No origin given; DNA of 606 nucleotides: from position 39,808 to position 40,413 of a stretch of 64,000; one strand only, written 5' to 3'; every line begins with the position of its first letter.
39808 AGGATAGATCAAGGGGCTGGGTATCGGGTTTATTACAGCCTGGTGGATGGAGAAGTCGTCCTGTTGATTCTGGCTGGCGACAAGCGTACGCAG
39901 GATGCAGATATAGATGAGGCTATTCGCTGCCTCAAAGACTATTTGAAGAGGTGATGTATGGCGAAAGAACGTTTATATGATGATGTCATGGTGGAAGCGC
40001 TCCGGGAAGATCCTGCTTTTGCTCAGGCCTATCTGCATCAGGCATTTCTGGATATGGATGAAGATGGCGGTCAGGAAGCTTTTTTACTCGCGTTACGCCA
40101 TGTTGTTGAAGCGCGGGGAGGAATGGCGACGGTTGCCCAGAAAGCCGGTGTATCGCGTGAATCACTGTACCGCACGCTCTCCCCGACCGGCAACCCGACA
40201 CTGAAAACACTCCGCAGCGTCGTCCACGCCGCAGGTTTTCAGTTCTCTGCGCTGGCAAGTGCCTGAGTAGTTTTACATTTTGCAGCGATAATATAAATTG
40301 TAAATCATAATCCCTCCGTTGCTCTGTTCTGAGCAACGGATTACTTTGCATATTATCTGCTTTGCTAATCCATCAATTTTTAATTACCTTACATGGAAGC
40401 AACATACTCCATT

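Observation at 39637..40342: HigB-like/HigA-like pair directly after the island integrase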

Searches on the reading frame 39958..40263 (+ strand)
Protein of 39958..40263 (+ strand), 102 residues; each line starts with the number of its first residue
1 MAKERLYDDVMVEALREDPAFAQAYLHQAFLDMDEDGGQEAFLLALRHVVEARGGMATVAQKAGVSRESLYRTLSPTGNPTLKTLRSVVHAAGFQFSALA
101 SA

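Call 3: search_protein_families(library=pfam, proteins=[window:39958-40263:+], max_evalue=0.01)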
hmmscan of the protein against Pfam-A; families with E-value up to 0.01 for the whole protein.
window:39958-40263:+ (102 aa): 2 families
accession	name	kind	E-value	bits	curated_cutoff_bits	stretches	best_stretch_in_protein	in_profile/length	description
PF21716.3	dnstrm_HI1420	-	7.2e-15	55.1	27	1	16-98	12-88/90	Probable addiction module antidote protein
PF06892.16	Phage_CP76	-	0.0015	18.9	26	1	42-87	3-52/146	Phage regulatory protein CII (CP76)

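Call 4: search_protein_families(library=ncbifam, proteins=[window:39958-40263:+], max_evalue=0.01)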
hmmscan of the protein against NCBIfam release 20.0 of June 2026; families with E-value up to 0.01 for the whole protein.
window:39958-40263:+ (102 aa): 2 families
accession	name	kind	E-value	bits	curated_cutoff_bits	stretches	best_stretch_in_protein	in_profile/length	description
TIGR02684.1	dnstrm_HI1420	hypoth_equivalog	5.6e-17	61.7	53.7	1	11-98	7-88/89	addiction module antidote protein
NF048016.1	antoxin_DhiA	equivalog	2e-08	34.8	200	1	24-91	89-156/160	type II toxin-antitoxin system antitoxin DhiA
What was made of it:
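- On TIGR02683/TIGR02684 (HI1419/HI1420-type) toxin-antitoxin pair: TIGR02684 61.7 bits versus 53.7 (call 4); PF21716 55.1 bits versus 27 (call 3).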

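Call 8: search_solved_structures(query=window:39958-40263:+, max_evalue=1, show_alignments=2)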
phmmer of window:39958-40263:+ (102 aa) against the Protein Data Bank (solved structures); distinct sequences matched with E-value up to 1: 0.

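Call 14: search_protein_families(library=padloc, proteins=[window:39958-40263:+], max_evalue=0.1)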
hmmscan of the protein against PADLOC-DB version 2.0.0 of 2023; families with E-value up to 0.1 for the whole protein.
window:39958-40263:+ (102 aa): 1 family
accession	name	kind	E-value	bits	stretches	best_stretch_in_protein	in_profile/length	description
PDLC04133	mad1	-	0.0093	14.2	0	56-73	8-25/60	mads_1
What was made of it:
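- On Known anti-phage defence systems (PADLOC-DB v2): The antitoxin has only mad1 at E = 0.009 (14.2 bits) with no stretch passing on its own (call 14).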

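Call 15: search_protein_families(library=phrogs, proteins=[window:39958-40263:+], max_evalue=0.01)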
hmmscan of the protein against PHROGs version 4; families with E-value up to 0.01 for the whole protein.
window:39958-40263:+ (102 aa): 3 families
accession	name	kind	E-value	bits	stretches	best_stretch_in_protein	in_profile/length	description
phrog_4268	-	transcription regulation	5e-23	82.1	1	5-98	4-91/96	transcriptional repressor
phrog_1373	-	transcription regulation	4.8e-06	27.7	1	44-98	66-121/166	transcriptional regulator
phrog_101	-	transcription regulation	0.00031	21.5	1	39-80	20-65/203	CII-like transcriptional activator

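Call 22: find_homologous_proteins(query=window:39958-40263:+, max_evalue=0.00001)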
Query window:39958-40263:+ (102 aa): 768 proteins with E <= 0.00001 among 777 candidates; the best 120 are listed.
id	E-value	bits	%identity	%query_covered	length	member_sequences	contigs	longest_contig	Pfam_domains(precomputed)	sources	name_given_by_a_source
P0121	1.3e-53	196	90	100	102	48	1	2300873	PF21716.4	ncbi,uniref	ncbi:addiction module antidote protein [Pantoea sp. R13S299]|uniref:addiction module antidote protei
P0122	3.1e-53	195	90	100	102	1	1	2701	PF21716.4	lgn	-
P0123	2.3e-52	192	88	100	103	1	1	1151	PF21716.4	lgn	-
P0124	2.1e-51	189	89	100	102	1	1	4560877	PF21716.4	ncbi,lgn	ncbi:addiction module antidote protein [Citrobacter sp. OP27]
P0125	3.4e-51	189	88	100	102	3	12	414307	PF21716.4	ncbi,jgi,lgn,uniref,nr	ncbi:putative addiction module antidote protein [Yokenella regensburgei]|jgi:probable addiction modu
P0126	1.0e-50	187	85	99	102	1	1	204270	PF21716.4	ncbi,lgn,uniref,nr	ncbi:addiction module antidote protein [Pantoea sp. A4]|uniref:addiction module antidote protein n=1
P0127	1.2e-50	187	88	100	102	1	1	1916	PF21716.4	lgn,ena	-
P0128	6.5e-49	181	81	100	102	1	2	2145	PF21716.4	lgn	-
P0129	3.2e-48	179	83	100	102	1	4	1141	PF21716.4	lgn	-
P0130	4.0e-48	179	83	100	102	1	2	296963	PF21716.4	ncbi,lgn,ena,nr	nr:addiction module antidote protein [uncultured Erwinia sp.]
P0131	4.2e-48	179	82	100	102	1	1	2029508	PF21716.4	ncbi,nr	ncbi:putative addiction module antidote protein [Enterobacteriaceae bacterium 89]|nr:putative addict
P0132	4.5e-48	179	81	99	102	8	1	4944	PF21716.4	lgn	-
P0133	6.0e-48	178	85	97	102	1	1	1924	PF21716.4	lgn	-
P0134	6.3e-48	178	81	100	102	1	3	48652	PF21716.4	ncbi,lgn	ncbi:TPA: addiction module antidote protein [Morganella morganii]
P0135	7.1e-48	178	85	99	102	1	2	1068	PF21716.4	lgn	-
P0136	8.6e-48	178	81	100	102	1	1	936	PF21716.4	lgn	-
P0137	9.7e-48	178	84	99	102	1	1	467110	PF21716.4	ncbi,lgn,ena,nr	nr:addiction module antidote protein [uncultured Enterobacter sp.]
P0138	1.2e-47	177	82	100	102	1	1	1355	PF21716.4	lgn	-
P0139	1.2e-47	177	82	100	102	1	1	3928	PF21716.4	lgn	-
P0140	1.5e-47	177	82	100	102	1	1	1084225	PF21716.4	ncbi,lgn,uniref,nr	ncbi:addiction module antidote protein [Erwinia sp. JUb26]|uniref:addiction module antidote protein 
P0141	2.1e-47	177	80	99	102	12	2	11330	PF21716.4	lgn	-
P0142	6.1e-47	175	79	100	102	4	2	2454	PF21716.4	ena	-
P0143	7.7e-47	175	79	99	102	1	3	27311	PF21716.4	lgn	-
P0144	1.0e-46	174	79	99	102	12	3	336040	PF21716.4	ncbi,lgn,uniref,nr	ncbi:putative addiction module antidote protein [Proteus vulgaris]|uniref:addiction module antidote 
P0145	1.2e-46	174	79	100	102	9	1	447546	PF21716.4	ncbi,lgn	-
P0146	1.2e-46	174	79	100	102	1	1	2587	PF21716.4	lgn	-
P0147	3.2e-46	173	78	100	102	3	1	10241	PF21716.4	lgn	-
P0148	3.9e-45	169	80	98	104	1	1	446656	PF21716.4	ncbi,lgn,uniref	ncbi:addiction module antidote protein [Rouxiella sp. Mn2063]|uniref:addiction module antidote prote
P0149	6.8e-45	169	79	100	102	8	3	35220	PF21716.4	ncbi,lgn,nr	ncbi:TPA: putative addiction module antidote protein [Morganella morganii]|nr:putative addiction mod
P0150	8.1e-45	168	88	90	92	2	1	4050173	PF21716.4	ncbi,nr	ncbi:putative addiction module antidote protein [Pantoea vagans]|nr:putative addiction module antido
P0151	1.3e-44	168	78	99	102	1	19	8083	PF06892.17,PF21716.4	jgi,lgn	-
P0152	1.8e-44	167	78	99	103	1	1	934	PF06892.17,PF21716.4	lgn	-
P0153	1.9e-44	167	80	98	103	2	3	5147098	PF21716.4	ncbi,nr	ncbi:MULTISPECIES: addiction module antidote protein [Photorhabdus]|nr:addiction module antidote pro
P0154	2.2e-44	167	80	99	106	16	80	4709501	PF21716.4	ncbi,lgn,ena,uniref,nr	ncbi:putative addiction module antidote protein [Yersinia pestis]|uniref:DNA-binding prophage protei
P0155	2.5e-44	167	78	99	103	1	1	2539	PF06892.17,PF21716.4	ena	-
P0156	3.0e-44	166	77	99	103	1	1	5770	PF06892.17,PF21716.4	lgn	-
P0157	3.1e-44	166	77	99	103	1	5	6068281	PF06892.17,PF21716.4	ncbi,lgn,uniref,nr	ncbi:putative addiction module antidote protein [Serratia sp. JSRIV001]|uniref:addiction module anti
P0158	3.4e-44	166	77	99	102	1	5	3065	PF06892.17,PF21716.4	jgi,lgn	-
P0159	5.8e-44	166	87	89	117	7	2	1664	PF21716.4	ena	-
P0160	1.2e-43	165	75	99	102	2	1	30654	PF21716.4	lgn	-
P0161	2.5e-43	164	77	99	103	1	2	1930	PF21716.4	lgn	-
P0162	2.7e-43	163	76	99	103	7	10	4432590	PF06892.17,PF21716.4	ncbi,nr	ncbi:putative addiction module antidote protein [Xenorhabdus nematophila]|nr:addiction module antido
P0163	3.6e-43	163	77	99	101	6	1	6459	PF06892.17,PF21716.4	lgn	-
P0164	3.7e-43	163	77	100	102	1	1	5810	PF06892.17,PF21716.4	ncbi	-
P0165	4.2e-43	163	76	99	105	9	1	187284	PF21716.4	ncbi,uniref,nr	ncbi:putative addiction module antidote protein [Photorhabdus bodei]|uniref:Putative addiction modul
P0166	5.2e-43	163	77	98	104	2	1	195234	PF21716.4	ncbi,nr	ncbi:addiction module antidote protein [Xenorhabdus eapokensis]|nr:addiction module antidote protein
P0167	8.1e-43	162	76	99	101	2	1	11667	PF06892.17,PF21716.4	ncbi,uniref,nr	ncbi:addiction module antidote protein [Rosenbergiella epipactidis]|uniref:addiction module antidote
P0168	1.3e-41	158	75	100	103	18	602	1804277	PF21716.4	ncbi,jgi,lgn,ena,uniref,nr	ncbi:addiction module antidote protein [Yersinia enterocolitica]|jgi:probable addiction module antid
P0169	4.7e-41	156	76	97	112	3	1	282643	PF06892.17,PF21716.4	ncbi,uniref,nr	ncbi:putative addiction module antidote protein [Photorhabdus luminescens subsp. mexicana]|uniref:Pu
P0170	1.6e-38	148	68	99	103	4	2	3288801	PF21716.4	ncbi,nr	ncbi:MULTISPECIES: addiction module antidote protein [Candidatus Regiella]|nr:addiction module antid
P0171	4.1e-38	147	66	99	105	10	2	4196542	PF21716.4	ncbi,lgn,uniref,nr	ncbi:putative addiction module antidote protein [Providencia alcalifaciens]|uniref:addiction module 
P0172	5.8e-38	146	68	98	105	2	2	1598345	PF21716.4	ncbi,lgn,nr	ncbi:TPA: putative addiction module antidote protein [Providencia alcalifaciens]|nr:putative addicti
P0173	5.6e-37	143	69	98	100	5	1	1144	PF21716.4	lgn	-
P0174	7.4e-37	143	64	98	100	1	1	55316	PF21716.4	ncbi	-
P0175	1.8e-36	142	78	85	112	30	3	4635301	PF21716.4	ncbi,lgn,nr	ncbi:DNA-binding protein [Xenorhabdus bovienii]|nr:DNA-binding protein [Xenorhabdus bovienii] CDM884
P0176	7.3e-36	140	63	98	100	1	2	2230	PF21716.4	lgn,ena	-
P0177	1.9e-35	138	61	98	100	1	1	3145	PF21716.4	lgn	-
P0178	3.2e-35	138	62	98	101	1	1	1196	PF21716.4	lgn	-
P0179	4.8e-35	137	66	98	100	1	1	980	PF21716.4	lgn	-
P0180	1.1e-34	136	64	96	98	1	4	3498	PF21716.4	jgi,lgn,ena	-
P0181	1.8e-34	135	61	98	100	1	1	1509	PF21716.4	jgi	jgi:probable addiction module antidote protein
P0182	1.9e-34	135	64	98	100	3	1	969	PF21716.4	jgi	-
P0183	3.9e-34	134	62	98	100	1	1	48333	PF21716.4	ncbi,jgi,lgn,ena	jgi:probable addiction module antidote protein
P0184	1.6e-33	132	63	96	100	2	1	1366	PF21716.4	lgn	-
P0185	1.6e-33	132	63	94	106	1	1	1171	PF21716.4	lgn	-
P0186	2.9e-33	131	63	97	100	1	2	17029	PF21716.4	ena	-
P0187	3.0e-33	131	63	98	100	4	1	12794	PF21716.4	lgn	-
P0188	4.6e-33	131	62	98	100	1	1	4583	PF21716.4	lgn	-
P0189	5.5e-33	130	61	98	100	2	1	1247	PF21716.4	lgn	-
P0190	6.0e-33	130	63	98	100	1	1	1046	PF21716.4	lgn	-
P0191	8.0e-33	130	63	97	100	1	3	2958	PF21716.4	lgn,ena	-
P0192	1.1e-32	130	62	96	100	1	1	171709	PF21716.4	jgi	jgi:probable addiction module antidote protein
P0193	1.3e-32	129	62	98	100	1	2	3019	PF21716.4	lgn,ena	-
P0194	1.4e-32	129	61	98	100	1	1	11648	PF21716.4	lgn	-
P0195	1.7e-32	129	61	94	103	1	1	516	PF21716.4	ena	-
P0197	2.3e-32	129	61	94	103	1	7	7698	PF21716.4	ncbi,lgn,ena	-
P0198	2.3e-32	129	59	100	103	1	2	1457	PF21716.4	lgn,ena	-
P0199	4.0e-32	128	61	97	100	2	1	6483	PF21716.4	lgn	-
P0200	5.1e-32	127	62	96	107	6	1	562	PF21716.4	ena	-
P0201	5.2e-32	127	61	98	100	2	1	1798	PF21716.4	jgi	jgi:probable addiction module antidote protein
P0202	5.4e-32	127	61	98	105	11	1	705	PF21716.4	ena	-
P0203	6.4e-32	127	63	96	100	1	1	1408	PF21716.4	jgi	jgi:probable addiction module antidote protein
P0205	9.3e-32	127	62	96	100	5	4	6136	PF21716.4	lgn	-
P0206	1.0e-31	126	67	91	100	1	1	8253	PF21716.4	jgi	jgi:probable addiction module antidote protein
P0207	1.0e-31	126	60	98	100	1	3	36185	PF06892.17,PF21716.4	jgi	jgi:probable addiction module antidote protein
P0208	1.2e-31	126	62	92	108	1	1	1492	PF21716.4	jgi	jgi:probable addiction module antidote protein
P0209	1.9e-31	126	59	98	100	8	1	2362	PF21716.4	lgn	-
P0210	2.3e-31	125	59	96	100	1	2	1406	PF21716.4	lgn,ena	-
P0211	2.4e-31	125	61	97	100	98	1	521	PF21716.4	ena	-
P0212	2.7e-31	125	61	97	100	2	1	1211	PF21716.4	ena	-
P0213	3.6e-31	125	63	94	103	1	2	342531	PF21716.4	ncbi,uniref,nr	ncbi:addiction module antidote protein [Chromohalobacter sarecensis]|uniref:Addiction module antidot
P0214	3.8e-31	125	66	91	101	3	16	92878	PF21716.4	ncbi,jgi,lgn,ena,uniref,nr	ncbi:addiction module antidote protein [Alcanivorax sp.]|uniref:addiction module antidote protein n=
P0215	5.5e-31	124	65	91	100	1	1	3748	PF21716.4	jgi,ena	-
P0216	5.6e-31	124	61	96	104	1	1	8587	PF21716.4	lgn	-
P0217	5.7e-31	124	61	94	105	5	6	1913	PF21716.4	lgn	-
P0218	8.0e-31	124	61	97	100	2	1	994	PF21716.4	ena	-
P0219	9.3e-31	123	63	93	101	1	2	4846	PF21716.4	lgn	-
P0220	1.1e-30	123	61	96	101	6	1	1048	PF06892.17,PF21716.4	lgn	-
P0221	1.4e-30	123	58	96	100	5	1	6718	PF06892.17,PF21716.4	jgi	jgi:probable addiction module antidote protein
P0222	1.4e-30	123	65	91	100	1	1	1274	PF21716.4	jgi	-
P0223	1.6e-30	123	62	92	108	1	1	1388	PF21716.4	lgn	-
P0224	2.7e-30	122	62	92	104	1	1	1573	PF21716.4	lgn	-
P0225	5.6e-30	121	62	91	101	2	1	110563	PF21716.4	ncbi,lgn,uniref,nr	ncbi:addiction module antidote protein [Halomonas ventosae]|uniref:Putative addiction module antidot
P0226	9.0e-30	120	60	94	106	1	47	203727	PF21716.4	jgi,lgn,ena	-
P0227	1.1e-29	120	68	83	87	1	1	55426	PF21716.4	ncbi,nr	ncbi:MAG: putative addiction module antidote protein [Pseudomonas sp.]|nr:putative addiction module 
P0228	1.1e-29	120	58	98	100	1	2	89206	PF21716.4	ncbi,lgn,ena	-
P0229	1.3e-29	120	61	91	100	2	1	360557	PF21716.4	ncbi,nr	nr:addiction module antidote protein [uncultured Halomonas sp.]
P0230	1.3e-29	120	61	91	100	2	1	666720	PF21716.4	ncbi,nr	nr:addiction module antidote protein [uncultured Halomonas sp.]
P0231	1.5e-29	120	61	91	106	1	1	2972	PF21716.4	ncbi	-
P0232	1.5e-29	119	61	91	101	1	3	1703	PF21716.4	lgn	-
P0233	2.3e-29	119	60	91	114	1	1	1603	PF21716.4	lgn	-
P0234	2.8e-29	119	61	91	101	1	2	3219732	PF21716.4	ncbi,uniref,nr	ncbi:addiction module antidote protein [Modicisalibacter tunisiensis]|uniref:Addiction module antido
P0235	3.1e-29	119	61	91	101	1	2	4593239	PF21716.4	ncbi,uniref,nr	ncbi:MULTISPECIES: addiction module antidote protein [unclassified Modicisalibacter]|uniref:addictio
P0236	3.4e-29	118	59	96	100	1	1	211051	PF21716.4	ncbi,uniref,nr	ncbi:addiction module antidote protein [Halomonas sp. LBP4]|uniref:addiction module antidote protein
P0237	3.7e-29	118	61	91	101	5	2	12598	PF21716.4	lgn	-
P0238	3.8e-29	118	61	91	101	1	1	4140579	PF21716.4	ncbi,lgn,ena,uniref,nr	ncbi:addiction module antidote protein [Halomonas sp. BM-2019]|uniref:addiction module antidote prot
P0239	4.4e-29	118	56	96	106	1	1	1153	PF06892.17,PF21716.4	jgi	jgi:probable addiction module antidote protein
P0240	5.3e-29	118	61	96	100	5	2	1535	PF21716.4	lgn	-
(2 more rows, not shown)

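Call 31: predict_structure(alignment_id=A2)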
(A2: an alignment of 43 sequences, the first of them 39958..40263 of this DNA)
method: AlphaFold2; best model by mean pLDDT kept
length: 102 residues; sequences in the alignment: 43
mean_pLDDT: 93.1   pTM: 0.86
mean pLDDT of the five models: 93.1, 92.3, 92.2, 91.8, 91.5
residues with pLDDT >= 90: 87; 70-90: 13; 50-70: 2; < 50: 0
segments of 3 or more residues with pLDDT < 50: none
pLDDT, mean of each block of 10 residues (from residue 1): 85 95 95 94 97 96 96 93 95 91 69
secondary structure, 60 per line:
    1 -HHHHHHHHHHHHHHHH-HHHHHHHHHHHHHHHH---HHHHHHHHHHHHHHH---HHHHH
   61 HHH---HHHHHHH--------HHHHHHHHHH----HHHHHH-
elements in order: H2-17 H19-34 H38-52 H56-63 H67-73 H82-91 H96-101

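Call 35: fold_search(model_id=the predicted structure, library=pdb)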
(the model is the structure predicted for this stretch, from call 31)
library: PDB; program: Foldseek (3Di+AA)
matches with E <= 10: 248; with E <= 0.001: 0
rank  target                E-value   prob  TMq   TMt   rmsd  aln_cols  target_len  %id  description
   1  3f51_F                1.8e-01  1.00  0.52  0.57   1.9        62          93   26  Crystal Structure of the clp gene regulator ClgR from Corynebacterium glutamicum (released 2008-11-18)
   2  6jq1_A                2.0e-01  1.00  0.46  0.37   1.8        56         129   32  Crystal Structure of DdrO from Deinococcus geothermalis (released 2019-08-28)
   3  6jq1_B                2.3e-01  1.00  0.46  0.37   1.8        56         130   32  Crystal Structure of DdrO from Deinococcus geothermalis (released 2019-08-28)
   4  7t5u                  2.3e-01  0.99  0.42  0.60   3.3        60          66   25  Structure of E. coli MS115-1 CapH N-terminal domain (released 2022-09-14)
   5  3kxa_A                2.3e-01  0.93  0.42  0.34   6.5        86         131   20  Crystal Structure of NGO0477 from Neisseria gonorrhoeae (released 2010-01-19)
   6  3f52_E                2.6e-01  1.00  0.52  0.66   1.9        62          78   26  Crystal structure of the clp gene regulator ClgR from C. glutamicum (released 2008-11-18)
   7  3kxa_B                2.7e-01  0.91  0.42  0.34   6.5        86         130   20  Crystal Structure of NGO0477 from Neisseria gonorrhoeae (released 2010-01-19)
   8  1y7y_B                2.9e-01  1.00  0.47  0.69   1.9        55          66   22  High-resolution crystal structure of the restriction-modification controller protein C.AhdI from Aeromonas hydrophila (released 2005-02-22)
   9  2ofy_A                2.9e-01  1.00  0.51  0.61   2.5        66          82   26  Crystal structure of putative XRE-family transcriptional regulator from Rhodococcus sp. (released 2007-01-16)
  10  1y7y_A                2.9e-01  0.99  0.48  0.67   4.4        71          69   21  High-resolution crystal structure of the restriction-modification controller protein C.AhdI from Aeromonas hydrophila (released 2005-02-22)
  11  2b5a_B                3.3e-01  1.00  0.47  0.62   1.7        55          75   18  C.BclI, Control Element of the BclI Restriction-Modification System (released 2006-01-03)
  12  2ofy_B                3.3e-01  0.98  0.46  0.56   6.0        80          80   20  Crystal structure of putative XRE-family transcriptional regulator from Rhodococcus sp. (released 2007-01-16)
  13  4pu7_A                4.1e-01  1.00  0.49  0.68   1.6        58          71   16  Shewanella oneidensis Toxin Antitoxin System Antitoxin Protein HipB Resolution 1.85 (released 2014-08-06)
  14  2b5a_A                4.3e-01  1.00  0.47  0.61   1.7        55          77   18  C.BclI, Control Element of the BclI Restriction-Modification System (released 2006-01-03)
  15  3f51_B                4.5e-01  1.00  0.53  0.57   1.9        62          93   26  Crystal Structure of the clp gene regulator ClgR from Corynebacterium glutamicum (released 2008-11-18)
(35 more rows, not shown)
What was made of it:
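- Antitoxin: its C-terminal half matches XRE HTH repressors and HipB antitoxins (call 35).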

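Call 38: search_solved_structures(query=A2, max_evalue=1, show_alignments=3)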
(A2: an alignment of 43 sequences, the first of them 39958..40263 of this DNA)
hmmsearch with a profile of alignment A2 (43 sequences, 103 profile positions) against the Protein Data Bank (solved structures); distinct sequences matched with E-value up to 1: 16.
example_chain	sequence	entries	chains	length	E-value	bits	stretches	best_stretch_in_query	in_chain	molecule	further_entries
9dbd_A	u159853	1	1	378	0.00049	23.3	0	26-56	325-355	Tet4 Variant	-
9dbf_A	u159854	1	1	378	0.00051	23.2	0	26-56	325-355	Tet4 Variant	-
6nyi_A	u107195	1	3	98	0.053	16.7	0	16-54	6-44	Design construct XXA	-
6nye_A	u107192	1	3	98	0.17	15.1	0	16-55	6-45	Design construct XAX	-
6o0i_A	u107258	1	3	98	0.21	14.8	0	16-55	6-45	Design construct XAA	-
6nyk_A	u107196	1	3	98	0.21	14.8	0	16-55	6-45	Design construct XAX_GGDQ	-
6nz1_A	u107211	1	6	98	0.3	14.3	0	16-55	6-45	Design construct XXA_GVDQ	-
2oqg_A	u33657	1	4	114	0.33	14.2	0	60-88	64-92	Possible transcriptional regulator, ArsR family protein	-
3dbi_A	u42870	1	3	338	0.34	14.1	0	56-91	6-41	SUGAR-BINDING TRANSCRIPTIONAL REGULATOR, LACI FAMILY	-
6o6n_A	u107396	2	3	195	0.34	14.1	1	54-87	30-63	TetR family transcriptional regulator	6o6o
4iin_A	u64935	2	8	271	0.37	14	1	27-71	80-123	3-ketoacyl-acyl carrier protein reductase (FabG)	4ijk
8jfa_A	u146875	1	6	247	0.42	13.8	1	27-71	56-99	3-oxoacyl-[acyl-carrier-protein] reductase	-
8jf9_A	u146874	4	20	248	0.42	13.8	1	27-71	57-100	3-oxoacyl-[acyl-carrier-protein] reductase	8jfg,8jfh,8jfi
6o6p_A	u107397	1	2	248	0.45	13.7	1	54-87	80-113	TetR family transcriptional regulator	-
6nz3_A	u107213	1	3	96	0.46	13.7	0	18-56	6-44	Design construct XAA_GGHN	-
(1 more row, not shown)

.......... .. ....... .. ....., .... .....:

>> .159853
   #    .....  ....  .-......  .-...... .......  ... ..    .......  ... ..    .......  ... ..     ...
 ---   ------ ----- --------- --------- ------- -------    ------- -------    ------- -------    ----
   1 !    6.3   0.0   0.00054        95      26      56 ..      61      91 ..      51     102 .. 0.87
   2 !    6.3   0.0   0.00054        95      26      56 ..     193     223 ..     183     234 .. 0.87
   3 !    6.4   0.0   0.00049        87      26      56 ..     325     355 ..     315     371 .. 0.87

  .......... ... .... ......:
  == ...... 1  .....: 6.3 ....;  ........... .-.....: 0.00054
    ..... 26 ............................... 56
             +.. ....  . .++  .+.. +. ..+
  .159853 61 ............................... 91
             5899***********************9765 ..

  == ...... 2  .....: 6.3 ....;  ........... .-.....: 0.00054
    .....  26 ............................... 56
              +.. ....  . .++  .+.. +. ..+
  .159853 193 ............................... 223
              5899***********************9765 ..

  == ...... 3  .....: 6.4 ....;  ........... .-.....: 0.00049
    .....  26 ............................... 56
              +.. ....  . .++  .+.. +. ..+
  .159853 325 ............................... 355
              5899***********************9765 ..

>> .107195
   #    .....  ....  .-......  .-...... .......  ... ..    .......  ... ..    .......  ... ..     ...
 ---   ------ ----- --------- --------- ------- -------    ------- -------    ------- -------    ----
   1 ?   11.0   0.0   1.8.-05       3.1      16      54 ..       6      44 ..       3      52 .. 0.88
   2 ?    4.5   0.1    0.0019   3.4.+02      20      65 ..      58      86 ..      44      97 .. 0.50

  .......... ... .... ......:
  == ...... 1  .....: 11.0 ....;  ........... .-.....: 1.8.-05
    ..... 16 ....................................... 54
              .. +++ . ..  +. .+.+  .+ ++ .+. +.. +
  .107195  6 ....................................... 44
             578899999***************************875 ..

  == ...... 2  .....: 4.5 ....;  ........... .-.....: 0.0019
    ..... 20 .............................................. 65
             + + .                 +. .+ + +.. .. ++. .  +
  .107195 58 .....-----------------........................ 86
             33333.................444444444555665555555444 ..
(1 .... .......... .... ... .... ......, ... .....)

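Call 57: search_dna_similar(query=window:39958-40263:+, collection=plasmids, mode=protein, max_rows=30, rows=spread)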
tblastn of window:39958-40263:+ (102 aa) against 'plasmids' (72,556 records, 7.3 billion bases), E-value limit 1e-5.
Records with a match: 1452; places in all: 1463; records where one place covers at least 80% of the query: 431.
Best place of each record, by identity: 60-80% 4; <60% 1448.
By first word of the organism name: Escherichia 545; Klebsiella 405; Enterobacter 104; Pseudomonas 69; Citrobacter 50; Ralstonia 42; Salmonella 22; Vibrio 21; uncultured 19; Agrobacterium 14; and 65 more.
By predicted mobility (MOB-suite, as given by PLSDB): conjugative 1192; non-mobilizable 143; mobilizable 117.
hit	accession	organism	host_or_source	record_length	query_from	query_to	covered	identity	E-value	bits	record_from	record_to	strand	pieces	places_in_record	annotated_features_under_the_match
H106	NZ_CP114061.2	Rouxiella badensis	whole organism,soil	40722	1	102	100%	74.5%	3e-44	159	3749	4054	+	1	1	addiction module antidote protein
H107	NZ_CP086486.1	Escherichia coli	Homo sapiens,stool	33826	7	97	89%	49.5%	1e-24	103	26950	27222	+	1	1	hypothetical protein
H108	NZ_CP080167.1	Escherichia coli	chicken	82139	7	97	89%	49.5%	1e-24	103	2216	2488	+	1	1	addiction module antitoxin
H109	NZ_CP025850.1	Escherichia coli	Homo sapiens,stool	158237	7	97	89%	49.5%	1e-24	103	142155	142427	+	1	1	addiction module antitoxin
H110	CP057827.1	Escherichia coli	culture,Pooled pig faecal samples ...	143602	7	97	89%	48.4%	1e-24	102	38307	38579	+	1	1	DNA-binding protein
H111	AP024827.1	Comamonas testosteroni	-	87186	3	97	93%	42.1%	2e-17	83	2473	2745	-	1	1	DNA-binding prophage protein | addiction module killer protein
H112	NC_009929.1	Acaryochloris marina MBIC11017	-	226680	8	96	87%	41.6%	1e-14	75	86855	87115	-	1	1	helix-turn-helix domain-containing protein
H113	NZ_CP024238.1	Escherichia coli O15:H11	-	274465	34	102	68%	50.7%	7e-16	78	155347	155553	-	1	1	none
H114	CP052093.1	Ralstonia solanacearum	tomato,cell culture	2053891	3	101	97%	34.7%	1e-6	52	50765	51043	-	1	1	none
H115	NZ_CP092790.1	Klebsiella pneumoniae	Homo sapiens,pus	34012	17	95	77%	39.2%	3e-6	51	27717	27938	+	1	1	addiction module antidote protein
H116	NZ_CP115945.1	Ralstonia syzygii R24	Syzygium aromaticum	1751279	29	99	70%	37.0%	6e-6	50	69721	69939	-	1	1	none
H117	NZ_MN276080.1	Escherichia coli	-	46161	54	97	43%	50.0%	3e-7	54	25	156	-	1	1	none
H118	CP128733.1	Klebsiella pneumoniae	Homo sapiens,urine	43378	54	97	43%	50.0%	8e-6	49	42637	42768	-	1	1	none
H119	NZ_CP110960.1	Klebsiella pneumoniae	Homo sapiens,urine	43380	54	97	43%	50.0%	8e-6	49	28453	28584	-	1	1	none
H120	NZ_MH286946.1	Escherichia coli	chicken,feces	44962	54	97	43%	50.0%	8e-6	49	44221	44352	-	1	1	none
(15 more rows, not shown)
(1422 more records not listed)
